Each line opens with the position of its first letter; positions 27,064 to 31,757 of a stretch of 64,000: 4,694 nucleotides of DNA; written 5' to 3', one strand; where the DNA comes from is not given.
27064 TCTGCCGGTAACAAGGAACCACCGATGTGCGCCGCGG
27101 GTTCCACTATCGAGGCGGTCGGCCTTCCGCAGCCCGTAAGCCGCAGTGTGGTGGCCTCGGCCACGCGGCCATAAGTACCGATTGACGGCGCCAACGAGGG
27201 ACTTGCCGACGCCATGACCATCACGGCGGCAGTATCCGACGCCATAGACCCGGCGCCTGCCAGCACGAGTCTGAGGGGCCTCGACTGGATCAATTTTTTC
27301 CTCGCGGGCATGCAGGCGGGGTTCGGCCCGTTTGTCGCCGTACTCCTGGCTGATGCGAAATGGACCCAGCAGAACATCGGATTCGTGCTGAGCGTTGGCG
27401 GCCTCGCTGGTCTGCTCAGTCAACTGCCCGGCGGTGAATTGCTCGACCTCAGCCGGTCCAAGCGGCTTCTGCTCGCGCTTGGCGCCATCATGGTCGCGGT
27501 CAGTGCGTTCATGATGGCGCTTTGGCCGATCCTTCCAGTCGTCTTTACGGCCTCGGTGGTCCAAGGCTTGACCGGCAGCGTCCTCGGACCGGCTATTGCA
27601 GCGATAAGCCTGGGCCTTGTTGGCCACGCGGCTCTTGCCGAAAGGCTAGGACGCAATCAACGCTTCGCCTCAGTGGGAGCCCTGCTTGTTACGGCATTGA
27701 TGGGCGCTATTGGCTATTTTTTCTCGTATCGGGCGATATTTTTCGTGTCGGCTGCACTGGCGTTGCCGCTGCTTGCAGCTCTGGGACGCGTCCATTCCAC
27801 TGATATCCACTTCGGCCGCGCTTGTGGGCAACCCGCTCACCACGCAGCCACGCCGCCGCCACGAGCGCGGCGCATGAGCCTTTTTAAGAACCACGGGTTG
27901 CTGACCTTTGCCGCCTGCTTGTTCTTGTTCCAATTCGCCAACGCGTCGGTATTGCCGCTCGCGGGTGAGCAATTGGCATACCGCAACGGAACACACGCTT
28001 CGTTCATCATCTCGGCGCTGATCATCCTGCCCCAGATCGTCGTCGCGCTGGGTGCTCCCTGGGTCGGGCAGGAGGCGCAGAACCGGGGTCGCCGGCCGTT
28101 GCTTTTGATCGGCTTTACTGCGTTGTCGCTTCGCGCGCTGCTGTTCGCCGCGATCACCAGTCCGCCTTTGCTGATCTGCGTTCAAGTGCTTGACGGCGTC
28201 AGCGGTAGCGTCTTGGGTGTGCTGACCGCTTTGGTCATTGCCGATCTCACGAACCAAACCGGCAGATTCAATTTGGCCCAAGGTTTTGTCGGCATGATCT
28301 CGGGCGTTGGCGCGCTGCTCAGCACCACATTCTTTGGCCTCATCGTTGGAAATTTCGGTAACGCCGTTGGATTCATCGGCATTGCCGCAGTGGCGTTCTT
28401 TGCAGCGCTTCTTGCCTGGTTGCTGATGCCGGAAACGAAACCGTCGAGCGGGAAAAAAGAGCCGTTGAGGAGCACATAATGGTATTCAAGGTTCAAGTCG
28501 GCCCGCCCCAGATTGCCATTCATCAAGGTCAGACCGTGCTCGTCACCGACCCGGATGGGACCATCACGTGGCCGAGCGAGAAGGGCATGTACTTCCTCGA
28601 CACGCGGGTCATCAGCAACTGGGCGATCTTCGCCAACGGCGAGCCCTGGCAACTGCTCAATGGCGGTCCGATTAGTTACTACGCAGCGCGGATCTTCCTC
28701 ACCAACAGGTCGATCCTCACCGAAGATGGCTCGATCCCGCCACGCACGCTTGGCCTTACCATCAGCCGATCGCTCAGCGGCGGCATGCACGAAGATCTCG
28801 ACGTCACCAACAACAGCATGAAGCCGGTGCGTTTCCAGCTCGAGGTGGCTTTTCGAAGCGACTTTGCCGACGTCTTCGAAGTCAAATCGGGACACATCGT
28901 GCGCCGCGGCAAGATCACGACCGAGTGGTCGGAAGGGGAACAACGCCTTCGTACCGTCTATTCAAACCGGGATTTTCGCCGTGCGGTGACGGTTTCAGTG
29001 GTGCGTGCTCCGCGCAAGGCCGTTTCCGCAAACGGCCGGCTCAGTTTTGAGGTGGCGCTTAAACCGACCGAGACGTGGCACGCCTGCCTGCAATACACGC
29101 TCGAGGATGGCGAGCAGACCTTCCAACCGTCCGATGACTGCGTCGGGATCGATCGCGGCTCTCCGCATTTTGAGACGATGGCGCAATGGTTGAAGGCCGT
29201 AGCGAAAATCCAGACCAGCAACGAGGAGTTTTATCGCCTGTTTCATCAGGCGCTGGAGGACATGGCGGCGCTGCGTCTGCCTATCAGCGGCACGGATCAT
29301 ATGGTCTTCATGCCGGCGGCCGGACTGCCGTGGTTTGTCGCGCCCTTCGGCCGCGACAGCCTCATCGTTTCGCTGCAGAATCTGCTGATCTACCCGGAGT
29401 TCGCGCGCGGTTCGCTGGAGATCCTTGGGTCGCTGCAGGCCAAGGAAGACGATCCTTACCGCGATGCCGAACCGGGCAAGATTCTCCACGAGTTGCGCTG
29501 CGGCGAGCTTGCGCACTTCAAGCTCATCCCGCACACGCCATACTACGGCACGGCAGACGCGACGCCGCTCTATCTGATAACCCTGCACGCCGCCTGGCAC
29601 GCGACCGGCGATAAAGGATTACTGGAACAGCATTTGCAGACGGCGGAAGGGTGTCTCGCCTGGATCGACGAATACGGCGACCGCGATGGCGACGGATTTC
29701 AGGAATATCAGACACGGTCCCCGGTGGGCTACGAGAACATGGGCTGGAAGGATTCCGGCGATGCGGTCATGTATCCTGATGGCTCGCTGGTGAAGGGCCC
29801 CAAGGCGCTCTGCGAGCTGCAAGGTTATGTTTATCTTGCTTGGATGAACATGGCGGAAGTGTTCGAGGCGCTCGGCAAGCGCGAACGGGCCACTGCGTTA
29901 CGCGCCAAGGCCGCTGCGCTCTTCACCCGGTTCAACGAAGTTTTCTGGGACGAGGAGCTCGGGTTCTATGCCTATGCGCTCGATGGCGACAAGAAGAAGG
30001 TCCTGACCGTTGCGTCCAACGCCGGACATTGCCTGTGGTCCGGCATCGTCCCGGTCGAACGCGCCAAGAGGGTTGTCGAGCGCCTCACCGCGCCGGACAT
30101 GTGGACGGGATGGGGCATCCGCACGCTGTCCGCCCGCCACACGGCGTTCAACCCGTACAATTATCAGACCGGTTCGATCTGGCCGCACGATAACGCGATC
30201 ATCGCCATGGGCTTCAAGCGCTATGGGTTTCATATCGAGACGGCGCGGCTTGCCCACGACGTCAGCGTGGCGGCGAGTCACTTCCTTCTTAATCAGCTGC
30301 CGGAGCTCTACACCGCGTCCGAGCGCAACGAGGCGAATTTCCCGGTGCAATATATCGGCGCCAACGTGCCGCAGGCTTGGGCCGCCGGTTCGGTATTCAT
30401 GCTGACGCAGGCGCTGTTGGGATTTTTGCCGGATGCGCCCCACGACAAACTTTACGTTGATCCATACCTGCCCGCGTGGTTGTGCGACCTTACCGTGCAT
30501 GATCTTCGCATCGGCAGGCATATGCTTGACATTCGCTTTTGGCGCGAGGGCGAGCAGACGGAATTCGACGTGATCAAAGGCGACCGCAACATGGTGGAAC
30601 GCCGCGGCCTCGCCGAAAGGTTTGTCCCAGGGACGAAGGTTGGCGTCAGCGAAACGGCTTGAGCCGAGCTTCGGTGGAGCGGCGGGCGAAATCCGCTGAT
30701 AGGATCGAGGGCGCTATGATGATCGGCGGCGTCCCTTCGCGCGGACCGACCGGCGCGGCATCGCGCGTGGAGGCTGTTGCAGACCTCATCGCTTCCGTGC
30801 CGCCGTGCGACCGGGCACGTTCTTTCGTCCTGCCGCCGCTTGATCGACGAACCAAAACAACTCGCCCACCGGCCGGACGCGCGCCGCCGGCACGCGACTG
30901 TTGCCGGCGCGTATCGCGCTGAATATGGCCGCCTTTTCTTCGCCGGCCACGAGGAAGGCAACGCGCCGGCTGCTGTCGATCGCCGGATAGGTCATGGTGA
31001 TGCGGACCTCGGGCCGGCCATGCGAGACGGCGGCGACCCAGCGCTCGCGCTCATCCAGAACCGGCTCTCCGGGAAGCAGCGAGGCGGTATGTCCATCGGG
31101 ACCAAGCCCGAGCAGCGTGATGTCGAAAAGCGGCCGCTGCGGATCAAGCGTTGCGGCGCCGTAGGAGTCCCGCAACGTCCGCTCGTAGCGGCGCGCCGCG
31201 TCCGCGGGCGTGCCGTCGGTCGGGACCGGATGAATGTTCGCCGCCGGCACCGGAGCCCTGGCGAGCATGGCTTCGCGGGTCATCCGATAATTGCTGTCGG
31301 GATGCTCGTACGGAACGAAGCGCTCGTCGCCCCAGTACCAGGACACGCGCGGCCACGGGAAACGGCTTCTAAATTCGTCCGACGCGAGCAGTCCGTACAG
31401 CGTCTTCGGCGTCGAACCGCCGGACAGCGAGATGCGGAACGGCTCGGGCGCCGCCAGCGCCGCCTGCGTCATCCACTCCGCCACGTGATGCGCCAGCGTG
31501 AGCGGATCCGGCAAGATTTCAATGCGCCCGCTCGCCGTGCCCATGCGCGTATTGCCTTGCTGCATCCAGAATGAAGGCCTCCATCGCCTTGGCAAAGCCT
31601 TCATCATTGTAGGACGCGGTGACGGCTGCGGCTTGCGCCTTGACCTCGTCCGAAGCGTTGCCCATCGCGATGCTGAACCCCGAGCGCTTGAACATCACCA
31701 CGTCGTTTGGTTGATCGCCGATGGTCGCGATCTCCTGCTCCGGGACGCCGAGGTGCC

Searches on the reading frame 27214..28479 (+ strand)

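Call 83: search_protein_families(library=pfam, proteins=[window:27214-28479:+], max_evalue=0.00001)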
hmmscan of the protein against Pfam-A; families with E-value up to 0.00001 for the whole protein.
window:27214-28479:+ (421 aa): 2 families
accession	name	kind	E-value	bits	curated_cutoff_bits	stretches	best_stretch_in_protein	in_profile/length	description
PF07690.21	MFS_1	-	8.5e-34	117.4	33.4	2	27-285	5-259/347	Major Facilitator Superfamily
PF12832.13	MFS_1_like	-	4.4e-10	39.6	25.2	1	25-382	6-366/373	MFS_1 like family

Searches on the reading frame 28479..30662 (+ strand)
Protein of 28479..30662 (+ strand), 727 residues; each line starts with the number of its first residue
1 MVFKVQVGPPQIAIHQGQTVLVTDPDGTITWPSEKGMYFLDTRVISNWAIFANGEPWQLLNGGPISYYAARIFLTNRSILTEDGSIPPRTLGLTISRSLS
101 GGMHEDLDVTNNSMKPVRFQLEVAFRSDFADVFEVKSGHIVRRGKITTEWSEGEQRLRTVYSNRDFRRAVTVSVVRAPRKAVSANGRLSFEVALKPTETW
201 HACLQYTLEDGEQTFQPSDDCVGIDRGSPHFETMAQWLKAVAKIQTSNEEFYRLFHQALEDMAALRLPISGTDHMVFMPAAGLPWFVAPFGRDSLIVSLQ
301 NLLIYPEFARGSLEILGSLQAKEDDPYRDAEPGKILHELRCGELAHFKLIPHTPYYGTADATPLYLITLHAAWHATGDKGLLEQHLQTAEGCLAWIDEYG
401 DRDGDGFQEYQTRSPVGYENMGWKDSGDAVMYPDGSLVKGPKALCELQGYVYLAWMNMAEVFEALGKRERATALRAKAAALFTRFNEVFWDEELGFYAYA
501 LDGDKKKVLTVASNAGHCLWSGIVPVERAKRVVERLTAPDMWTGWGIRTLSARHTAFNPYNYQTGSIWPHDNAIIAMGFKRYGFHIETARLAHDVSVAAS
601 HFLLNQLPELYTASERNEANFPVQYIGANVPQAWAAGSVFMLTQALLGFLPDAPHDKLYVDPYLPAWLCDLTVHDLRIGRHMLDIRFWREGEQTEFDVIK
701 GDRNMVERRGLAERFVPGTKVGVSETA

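Call 83: search_protein_families(library=pfam, proteins=[window:28479-30662:+], max_evalue=0.00001)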
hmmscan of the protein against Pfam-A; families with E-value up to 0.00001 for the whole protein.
window:28479-30662:+ (727 aa): 2 families
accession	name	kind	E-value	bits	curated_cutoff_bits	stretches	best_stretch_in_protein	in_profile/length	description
PF14742.11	GDE_N_bis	-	1e-48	166.1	22.1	1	14-204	1-193/194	N-terminal domain of (some) glycogen debranching enzymes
PF22422.2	MGH1-like_GH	-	6.9e-17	62.5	27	1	366-595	94-324/356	Mannosylglycerate hydrolase MGH1-like glycoside hydrolase domain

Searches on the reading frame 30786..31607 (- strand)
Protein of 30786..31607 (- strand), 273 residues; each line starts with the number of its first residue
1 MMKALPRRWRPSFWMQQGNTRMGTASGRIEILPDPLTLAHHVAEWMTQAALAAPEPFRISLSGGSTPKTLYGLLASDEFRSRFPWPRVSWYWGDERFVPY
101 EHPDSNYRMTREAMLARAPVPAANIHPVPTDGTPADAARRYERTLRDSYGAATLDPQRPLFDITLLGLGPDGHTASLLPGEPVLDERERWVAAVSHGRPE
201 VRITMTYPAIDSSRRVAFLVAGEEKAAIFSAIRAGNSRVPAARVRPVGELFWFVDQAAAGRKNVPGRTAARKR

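Call 83: search_protein_families(library=pfam, proteins=[window:30786-31607:-], max_evalue=0.00001)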
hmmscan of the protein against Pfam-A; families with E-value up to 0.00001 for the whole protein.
window:30786-31607:- (273 aa): 1 family
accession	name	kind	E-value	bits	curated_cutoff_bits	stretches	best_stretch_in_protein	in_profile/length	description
PF01182.26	Glucosamine_iso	-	4.5e-68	229.9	27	1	37-252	5-225/225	Glucosamine-6-phosphate isomerases/6-phosphogluconolactonase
